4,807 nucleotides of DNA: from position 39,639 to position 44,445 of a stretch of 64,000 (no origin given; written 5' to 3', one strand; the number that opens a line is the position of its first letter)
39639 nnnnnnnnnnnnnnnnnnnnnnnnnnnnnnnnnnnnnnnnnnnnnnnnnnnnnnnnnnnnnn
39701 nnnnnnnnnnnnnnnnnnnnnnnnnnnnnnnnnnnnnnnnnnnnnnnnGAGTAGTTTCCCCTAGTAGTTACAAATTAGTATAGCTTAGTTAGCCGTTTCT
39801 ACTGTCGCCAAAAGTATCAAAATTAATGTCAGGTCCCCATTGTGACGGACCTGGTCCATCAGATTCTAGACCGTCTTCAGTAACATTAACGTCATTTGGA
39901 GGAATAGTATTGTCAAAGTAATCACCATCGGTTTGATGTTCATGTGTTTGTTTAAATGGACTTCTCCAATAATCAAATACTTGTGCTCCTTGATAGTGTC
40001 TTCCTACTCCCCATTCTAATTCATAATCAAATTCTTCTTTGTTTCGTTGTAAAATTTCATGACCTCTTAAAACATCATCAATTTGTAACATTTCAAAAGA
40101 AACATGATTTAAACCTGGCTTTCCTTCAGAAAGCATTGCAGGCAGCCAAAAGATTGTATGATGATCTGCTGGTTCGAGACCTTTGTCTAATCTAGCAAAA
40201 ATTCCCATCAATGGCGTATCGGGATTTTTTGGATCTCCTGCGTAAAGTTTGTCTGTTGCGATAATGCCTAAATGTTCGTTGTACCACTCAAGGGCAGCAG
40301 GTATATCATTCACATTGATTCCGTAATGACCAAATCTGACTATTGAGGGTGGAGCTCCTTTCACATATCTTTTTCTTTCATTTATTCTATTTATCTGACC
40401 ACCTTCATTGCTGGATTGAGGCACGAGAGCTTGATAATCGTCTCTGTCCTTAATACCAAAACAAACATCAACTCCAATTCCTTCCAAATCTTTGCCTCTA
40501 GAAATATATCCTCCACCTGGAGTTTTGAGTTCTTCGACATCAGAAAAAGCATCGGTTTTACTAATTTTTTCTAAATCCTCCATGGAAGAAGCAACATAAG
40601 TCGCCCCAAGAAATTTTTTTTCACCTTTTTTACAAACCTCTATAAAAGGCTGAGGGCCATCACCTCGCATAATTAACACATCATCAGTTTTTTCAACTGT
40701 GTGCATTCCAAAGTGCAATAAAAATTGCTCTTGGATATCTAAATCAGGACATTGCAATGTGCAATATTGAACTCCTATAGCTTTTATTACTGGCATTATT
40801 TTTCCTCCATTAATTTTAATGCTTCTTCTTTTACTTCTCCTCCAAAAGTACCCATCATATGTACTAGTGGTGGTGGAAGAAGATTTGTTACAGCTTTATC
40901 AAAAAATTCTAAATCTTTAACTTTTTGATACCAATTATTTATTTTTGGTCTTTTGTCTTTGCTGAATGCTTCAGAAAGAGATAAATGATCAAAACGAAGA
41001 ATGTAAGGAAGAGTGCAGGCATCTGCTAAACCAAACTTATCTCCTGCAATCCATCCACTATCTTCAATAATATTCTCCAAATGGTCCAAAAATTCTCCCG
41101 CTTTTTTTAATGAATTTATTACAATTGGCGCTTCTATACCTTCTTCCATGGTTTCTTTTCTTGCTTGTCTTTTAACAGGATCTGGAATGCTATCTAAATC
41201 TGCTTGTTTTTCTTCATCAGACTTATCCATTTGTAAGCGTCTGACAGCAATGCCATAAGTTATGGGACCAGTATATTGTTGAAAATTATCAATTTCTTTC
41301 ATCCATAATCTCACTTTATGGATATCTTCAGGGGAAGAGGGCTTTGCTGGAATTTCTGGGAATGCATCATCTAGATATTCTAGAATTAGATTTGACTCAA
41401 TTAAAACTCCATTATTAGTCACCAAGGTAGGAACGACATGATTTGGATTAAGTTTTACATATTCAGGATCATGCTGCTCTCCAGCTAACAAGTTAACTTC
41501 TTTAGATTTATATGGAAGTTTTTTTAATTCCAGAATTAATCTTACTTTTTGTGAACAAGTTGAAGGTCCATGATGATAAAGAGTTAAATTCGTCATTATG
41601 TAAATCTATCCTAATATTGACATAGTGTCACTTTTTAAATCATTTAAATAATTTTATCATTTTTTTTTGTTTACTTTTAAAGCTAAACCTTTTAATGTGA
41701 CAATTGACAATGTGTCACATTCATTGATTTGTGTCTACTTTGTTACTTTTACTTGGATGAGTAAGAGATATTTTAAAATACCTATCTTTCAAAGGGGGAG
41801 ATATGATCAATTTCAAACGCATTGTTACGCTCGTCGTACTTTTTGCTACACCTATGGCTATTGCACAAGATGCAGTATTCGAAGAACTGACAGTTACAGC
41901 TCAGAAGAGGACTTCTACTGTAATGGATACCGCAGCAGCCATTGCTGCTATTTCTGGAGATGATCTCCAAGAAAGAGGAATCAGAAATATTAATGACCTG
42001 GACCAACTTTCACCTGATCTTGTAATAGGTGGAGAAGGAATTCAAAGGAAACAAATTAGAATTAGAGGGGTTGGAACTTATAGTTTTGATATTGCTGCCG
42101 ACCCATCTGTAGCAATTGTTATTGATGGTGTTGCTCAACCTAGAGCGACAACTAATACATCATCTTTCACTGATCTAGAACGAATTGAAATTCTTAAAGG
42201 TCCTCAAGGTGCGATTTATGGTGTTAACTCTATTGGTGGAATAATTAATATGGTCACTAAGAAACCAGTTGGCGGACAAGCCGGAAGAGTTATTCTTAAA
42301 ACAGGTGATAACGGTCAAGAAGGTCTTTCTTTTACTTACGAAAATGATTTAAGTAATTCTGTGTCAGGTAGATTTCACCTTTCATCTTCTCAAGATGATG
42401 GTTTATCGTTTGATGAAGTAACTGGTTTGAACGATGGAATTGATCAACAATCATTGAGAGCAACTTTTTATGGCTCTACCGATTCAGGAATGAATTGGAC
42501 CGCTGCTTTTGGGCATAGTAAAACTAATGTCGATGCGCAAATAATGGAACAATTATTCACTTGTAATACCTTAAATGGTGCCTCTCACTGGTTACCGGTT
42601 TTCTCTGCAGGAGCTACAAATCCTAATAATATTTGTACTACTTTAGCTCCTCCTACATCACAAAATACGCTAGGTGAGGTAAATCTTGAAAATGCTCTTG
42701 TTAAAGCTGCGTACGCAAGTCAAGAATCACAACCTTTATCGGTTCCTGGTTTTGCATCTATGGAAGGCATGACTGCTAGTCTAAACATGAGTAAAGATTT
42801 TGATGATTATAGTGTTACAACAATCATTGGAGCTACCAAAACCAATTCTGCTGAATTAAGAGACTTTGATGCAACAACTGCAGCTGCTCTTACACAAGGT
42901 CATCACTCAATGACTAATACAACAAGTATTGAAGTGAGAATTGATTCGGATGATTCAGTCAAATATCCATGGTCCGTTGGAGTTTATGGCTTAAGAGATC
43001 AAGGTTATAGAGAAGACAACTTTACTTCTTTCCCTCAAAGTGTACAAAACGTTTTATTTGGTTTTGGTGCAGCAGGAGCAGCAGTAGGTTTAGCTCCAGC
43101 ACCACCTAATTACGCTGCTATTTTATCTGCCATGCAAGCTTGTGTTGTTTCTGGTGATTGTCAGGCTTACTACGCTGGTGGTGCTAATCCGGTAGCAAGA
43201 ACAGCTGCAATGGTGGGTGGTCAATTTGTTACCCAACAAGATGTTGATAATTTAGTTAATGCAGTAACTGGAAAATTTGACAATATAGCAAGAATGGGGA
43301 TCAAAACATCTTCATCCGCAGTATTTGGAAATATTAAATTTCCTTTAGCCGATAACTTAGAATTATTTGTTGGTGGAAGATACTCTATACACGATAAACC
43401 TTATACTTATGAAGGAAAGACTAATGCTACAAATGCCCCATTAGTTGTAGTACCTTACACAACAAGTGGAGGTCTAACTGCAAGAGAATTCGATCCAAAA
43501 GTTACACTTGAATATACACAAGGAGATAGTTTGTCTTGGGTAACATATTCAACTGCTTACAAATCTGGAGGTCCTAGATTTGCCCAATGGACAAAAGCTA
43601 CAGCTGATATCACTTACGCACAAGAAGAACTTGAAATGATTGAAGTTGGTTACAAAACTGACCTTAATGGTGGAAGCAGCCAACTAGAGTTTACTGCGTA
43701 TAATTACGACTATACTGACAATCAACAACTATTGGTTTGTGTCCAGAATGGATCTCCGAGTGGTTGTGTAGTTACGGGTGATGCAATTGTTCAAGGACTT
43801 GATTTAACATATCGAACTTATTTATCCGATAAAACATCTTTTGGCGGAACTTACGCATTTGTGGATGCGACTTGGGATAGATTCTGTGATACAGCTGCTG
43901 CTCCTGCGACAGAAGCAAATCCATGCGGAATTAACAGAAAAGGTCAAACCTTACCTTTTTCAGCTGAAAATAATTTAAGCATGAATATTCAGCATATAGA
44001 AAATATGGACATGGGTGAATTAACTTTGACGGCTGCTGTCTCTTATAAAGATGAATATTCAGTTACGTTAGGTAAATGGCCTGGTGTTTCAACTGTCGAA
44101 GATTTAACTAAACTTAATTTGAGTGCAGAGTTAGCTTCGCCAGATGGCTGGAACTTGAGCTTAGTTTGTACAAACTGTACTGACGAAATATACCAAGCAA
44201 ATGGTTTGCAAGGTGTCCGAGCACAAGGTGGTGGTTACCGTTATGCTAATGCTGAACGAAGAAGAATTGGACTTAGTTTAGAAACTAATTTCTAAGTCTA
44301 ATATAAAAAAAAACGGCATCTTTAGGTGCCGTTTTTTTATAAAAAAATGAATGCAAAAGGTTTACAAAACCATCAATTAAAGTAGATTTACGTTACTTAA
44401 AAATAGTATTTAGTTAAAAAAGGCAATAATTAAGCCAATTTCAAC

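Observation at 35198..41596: Six-gene operon embedding a secreted Cys-type sulfatase in an aromatic hydroxylation / ring-cleavage gene set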

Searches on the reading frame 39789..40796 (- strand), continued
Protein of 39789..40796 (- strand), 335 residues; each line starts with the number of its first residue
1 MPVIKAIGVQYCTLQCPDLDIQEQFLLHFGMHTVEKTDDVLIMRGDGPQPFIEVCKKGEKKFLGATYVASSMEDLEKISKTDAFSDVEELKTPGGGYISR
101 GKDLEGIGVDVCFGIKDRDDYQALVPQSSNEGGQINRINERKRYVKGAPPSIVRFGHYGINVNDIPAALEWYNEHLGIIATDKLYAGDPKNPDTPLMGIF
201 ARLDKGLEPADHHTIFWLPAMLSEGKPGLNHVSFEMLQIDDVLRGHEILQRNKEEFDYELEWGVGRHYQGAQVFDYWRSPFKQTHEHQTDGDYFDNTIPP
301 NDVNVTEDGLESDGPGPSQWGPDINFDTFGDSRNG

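Call 79: fold_search(model_id=the predicted structure, library=pdb)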
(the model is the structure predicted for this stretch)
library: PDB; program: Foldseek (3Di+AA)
matches with E <= 10: 752; with E <= 0.001: 245
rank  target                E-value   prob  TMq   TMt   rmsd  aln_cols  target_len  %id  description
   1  3b59_A                3.3e-21  1.00  0.69  0.76   3.5       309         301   20  Crystal structure of the Mn(II)-bound glyoxalase from Novosphingobium aromaticivorans (released 2007-11-06)
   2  7q2a_A                8.0e-19  1.00  0.70  0.67   5.5       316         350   18  Crystal structure of AphC in complex with 4-ethylcatechol (released 2022-04-06)
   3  7q2a_D                1.3e-18  1.00  0.70  0.67   5.5       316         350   18  Crystal structure of AphC in complex with 4-ethylcatechol (released 2022-04-06)
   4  3hpy_C                1.5e-18  1.00  0.68  0.76   5.4       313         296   14  Crystal Structure Analysis of the 2,3-dioxygenase LapB from Pseudomonas in the complex with 4-methylcatechol (released 2009-10-20)
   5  7q2a_B                2.4e-18  1.00  0.70  0.67   5.5       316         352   18  Crystal structure of AphC in complex with 4-ethylcatechol (released 2022-04-06)
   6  7q2a_C                2.5e-18  1.00  0.70  0.68   5.5       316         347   17  Crystal structure of AphC in complex with 4-ethylcatechol (released 2022-04-06)
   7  3lm4_B                2.8e-18  1.00  0.74  0.76   5.7       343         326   16  Crystal Structure of 2,3-Dihydroxy Biphenyl dioxygenase from Rhodococcus sp. (strain RHA1) (released 2010-02-23)
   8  3lm4_D                4.5e-18  1.00  0.68  0.70   6.0       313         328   17  Crystal Structure of 2,3-Dihydroxy Biphenyl dioxygenase from Rhodococcus sp. (strain RHA1) (released 2010-02-23)
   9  5znh                  4.5e-18  1.00  0.69  0.73   4.5       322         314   14  Catechol 2,3-dioxygenase with 4-methyl catechol from Diaphorobacter sp DS2 (released 2019-04-17)
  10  3lm4_A                6.3e-18  1.00  0.74  0.76   6.0       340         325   16  Crystal Structure of 2,3-Dihydroxy Biphenyl dioxygenase from Rhodococcus sp. (strain RHA1) (released 2010-02-23)
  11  5zsz                  7.1e-18  1.00  0.68  0.77   5.9       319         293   14  Catechol 2,3-dioxygenase (C23O64) from Diaphorobacter sp DS2 (released 2019-05-22)
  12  4ghg_C                8.5e-18  1.00  0.68  0.64   5.1       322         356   18  Structure of Homoprotocatechuate 2,3-Dioxygenase from B.fuscum in complex with HPCA at 1.50 Ang resolution (released 2012-10-31)
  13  2zi8_B                1.2e-17  1.00  0.66  0.73   5.7       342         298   19  Crystal structure of the HsaC extradiol dioxygenase from M. tuberculosis in complex with 3,4-dihydroxy-9,10-seconandro (released 2009-02-24)
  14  3hpv_A                1.4e-17  1.00  0.69  0.77   4.8       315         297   14  Crystal Structure Analysis of the 2,3-dioxygenase LapB from Pseudomonas sp. KL28 (released 2009-10-20)
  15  4ghh_C                1.7e-17  1.00  0.67  0.64   5.1       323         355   18  Structure of Homoprotocatechuate 2,3-Dioxygenase from B.fuscum in complex with 4-Nitrocatechol at 1.55 Ang resolution (released 2012-10-31)
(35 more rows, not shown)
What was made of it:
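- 39789..40796 (-): Two-domain type I extradiol ring-cleavage dioxygenase (VOC fold), 335 aa. Foldseek top hits are 3b59, AphC, LapB, BphC, C23O, HPCD and HsaC, at E 1e-21 to 1e-17 (call 79).
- On Type I two-domain extradiol ring-cleavage dioxygenase (VOC superfamily): TM-scores to AphC, LapB, BphC, C23O, HPCD and HsaC are 0.66-0.74, at E 1e-17 to 1e-21 (call 79).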

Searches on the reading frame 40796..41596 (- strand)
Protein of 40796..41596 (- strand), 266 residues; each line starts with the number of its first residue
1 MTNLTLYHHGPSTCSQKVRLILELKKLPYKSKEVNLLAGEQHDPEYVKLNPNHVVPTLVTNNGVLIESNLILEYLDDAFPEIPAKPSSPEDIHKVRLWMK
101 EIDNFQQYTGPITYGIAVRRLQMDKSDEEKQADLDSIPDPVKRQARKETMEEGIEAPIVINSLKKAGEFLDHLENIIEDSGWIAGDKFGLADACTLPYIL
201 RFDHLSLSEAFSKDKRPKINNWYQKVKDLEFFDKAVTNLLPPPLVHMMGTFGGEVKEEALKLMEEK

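Call 3: search_protein_families(library=pfam, proteins=[window:40796-41596:-], max_evalue=0.01)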
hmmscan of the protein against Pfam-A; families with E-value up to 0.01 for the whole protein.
window:40796-41596:- (266 aa): 6 families
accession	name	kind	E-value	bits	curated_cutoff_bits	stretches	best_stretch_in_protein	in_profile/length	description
PF13409.12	GST_N_2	-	1.1e-17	64.8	25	1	12-77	2-69/70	Glutathione S-transferase, N-terminal domain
PF02798.26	GST_N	-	6.4e-17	62.1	20.9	1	4-76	3-75/76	Glutathione S-transferase, N-terminal domain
PF13417.12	GST_N_3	-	1.3e-16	61.1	22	1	6-81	1-73/75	Glutathione S-transferase, N-terminal domain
PF00043.30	GST_C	-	4.7e-09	36.8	20.7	1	156-226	21-89/93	Glutathione S-transferase, C-terminal domain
PF13410.11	GST_C_2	-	9.3e-09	35.7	24.9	1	163-224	8-68/69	Glutathione S-transferase, C-terminal domain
PF14497.11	GST_C_3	-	0.0012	19.5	21.6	1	164-229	29-94/104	Glutathione S-transferase, C-terminal domain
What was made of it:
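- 40796..41596 (-): GST, 266 aa, first gene of the operon. The N-terminus is zeta-class-like with an S-T-C-S motif at residues 12-15. The likely role is a glutathione-dependent isomerase or thiol transferase. Pfam GST_N and GST_C (call 3).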

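Call 4: search_protein_families(library=ncbifam, proteins=[window:40796-41596:-], max_evalue=0.01)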
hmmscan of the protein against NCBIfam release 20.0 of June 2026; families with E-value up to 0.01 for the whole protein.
window:40796-41596:- (266 aa): 10 families
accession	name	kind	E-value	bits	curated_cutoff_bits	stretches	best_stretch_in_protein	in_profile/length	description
TIGR01262.1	maiA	equivalog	6.3e-24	84.8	171.05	1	6-97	2-95/211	maleylacetoacetate isomerase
NF050814.1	FtsZBindFzlA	equivalog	1e-14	54.9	300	1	3-228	4-202/228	FtsZ-binding protein FzlA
NF007016.1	PRK09481.1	equivalog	1.2e-14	54.2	314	1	4-104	11-108/209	stringent starvation protein SspA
NF011693.0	PRK15113.1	equivalog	1.7e-09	37.6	150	1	20-94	24-98/214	glutathione transferase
NF010579.0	PRK13972.1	equivalog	4.4e-09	36.2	332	1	9-62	6-59/215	GSH-dependent disulfide bond oxidoreductase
NF007831.0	PRK10542.1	equivalog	2.1e-08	34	198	1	10-81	6-79/201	glutathione transferase GstA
NF008731.0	PRK11752.1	equivalog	2.1e-06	27.2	325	1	23-90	69-141/287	glutathione-dependent disulfide-bond oxidoreductase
NF042997.1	bet_ethrase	equivalog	1.8e-05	24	440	1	55-229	59-221/273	beta-etherase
NF007702.0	PRK10387.1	equivalog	0.00025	20.8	133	1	4-103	3-94/215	glutaredoxin 2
NF007682.0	PRK10357.1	equivalog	0.0011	18.5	181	0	41-96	35-91/202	glutathione S-transferase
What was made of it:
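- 40796..41596 (-): NCBIfam maiA matches the N-terminal part only (84.8 bits, cut-off 171; call 4).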

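Call 24: search_solved_structures(query=window:40796-41596:-, max_evalue=1e-8)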
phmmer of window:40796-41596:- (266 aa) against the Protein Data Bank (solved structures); distinct sequences matched with E-value up to 1e-8: 73 (the best 60 are shown).
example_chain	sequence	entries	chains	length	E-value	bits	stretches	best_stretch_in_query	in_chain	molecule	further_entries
4xt0_A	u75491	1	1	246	4.5e-17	65.7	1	3-199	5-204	Protein LigF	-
3niv_A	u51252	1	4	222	1.1e-15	61.1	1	3-89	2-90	Glutathione S-transferase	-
1e6b_A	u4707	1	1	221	1.9e-15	60.4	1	4-97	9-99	GLUTATHIONE S-TRANSFERASE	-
9f7k_A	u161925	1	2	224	1.5e-14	57.5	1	3-82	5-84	GH14654p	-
3wyw_A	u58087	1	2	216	1.2e-13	54.4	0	13-95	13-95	Glutathione S-transferase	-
7q6k_A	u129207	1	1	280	5.3e-13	52.4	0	3-83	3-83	Ganglioside-induced differentiation-associated protein 1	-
7q6j_A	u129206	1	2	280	5.4e-13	52.3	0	3-82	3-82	Ganglioside-induced differentiation-associated protein 1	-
7aia_AAA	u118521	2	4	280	5.6e-13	52.3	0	3-82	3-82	Ganglioside-induced differentiation-associated protein 1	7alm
5f06_A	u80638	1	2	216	5.8e-13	52.2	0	4-123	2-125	Glutathione S-transferase family protein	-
7b2g_A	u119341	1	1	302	7.6e-13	51.8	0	3-82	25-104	Ganglioside-induced differentiation-associated protein 1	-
4j2f_A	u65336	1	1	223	9e-13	51.6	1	6-104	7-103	Glutathione s-transferase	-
6uih_A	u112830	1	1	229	9.1e-13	51.6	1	3-85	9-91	Ganglioside-induced differentiation-associated protein 1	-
9nxw_A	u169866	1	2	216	9.1e-13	51.6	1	12-90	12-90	Glutathione S transferase class delta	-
7ywd_A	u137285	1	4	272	1e-12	51.4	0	3-82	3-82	Ganglioside-induced differentiation-associated protein 1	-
8a4k_A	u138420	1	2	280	1.5e-12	50.9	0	3-82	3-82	Ganglioside-induced differentiation-associated protein 1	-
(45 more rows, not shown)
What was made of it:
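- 40796..41596 (-): The nearest solved structure is LigF, E 4.5e-17 (call 24).
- On Zeta-class GST / maleylacetoacetate isomerase: The protein is 266 aa, and its nearest solved structure is LigF (call 24).
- The nearest solved GST is LigF rather than a dehalogenase (call 24).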

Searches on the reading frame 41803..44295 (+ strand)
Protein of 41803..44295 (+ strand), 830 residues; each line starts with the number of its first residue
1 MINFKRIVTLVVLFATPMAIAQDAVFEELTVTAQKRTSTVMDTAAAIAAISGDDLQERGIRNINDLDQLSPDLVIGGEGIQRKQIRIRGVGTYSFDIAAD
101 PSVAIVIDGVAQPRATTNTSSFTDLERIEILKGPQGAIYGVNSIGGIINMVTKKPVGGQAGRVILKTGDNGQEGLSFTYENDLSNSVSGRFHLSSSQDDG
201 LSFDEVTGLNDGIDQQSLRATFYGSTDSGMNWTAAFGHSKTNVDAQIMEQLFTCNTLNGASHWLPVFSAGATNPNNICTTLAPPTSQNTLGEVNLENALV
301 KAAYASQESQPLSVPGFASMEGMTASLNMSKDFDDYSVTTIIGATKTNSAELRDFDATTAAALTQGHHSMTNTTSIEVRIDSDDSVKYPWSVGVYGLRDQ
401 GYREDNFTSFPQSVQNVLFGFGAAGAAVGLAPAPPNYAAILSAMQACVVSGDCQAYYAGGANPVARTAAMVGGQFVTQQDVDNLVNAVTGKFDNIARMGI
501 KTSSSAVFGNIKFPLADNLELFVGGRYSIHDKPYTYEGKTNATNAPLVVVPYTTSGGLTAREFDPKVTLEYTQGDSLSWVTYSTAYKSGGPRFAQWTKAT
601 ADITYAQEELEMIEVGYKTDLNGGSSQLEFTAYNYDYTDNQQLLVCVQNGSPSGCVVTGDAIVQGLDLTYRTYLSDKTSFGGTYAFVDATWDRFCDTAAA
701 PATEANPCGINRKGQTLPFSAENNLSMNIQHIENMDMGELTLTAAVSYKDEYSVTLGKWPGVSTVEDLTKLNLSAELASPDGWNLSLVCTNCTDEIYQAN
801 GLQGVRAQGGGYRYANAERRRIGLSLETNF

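Call 3: search_protein_families(library=pfam, proteins=[window:41803-44295:+], max_evalue=0.01)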
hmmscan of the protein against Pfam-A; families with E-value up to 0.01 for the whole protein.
window:41803-44295:+ (830 aa): 1 family
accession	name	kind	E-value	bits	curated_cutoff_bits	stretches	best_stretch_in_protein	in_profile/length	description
PF07715.20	Plug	-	2e-18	67.3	23.9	1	40-147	2-107/107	TonB-dependent Receptor Plug Domain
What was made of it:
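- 41803..44295 (+): TonB-dependent receptor transcribed divergently from the operon. It is the proposed outer-membrane importer of the substrate. Pfam Plug 2e-18 (call 3).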
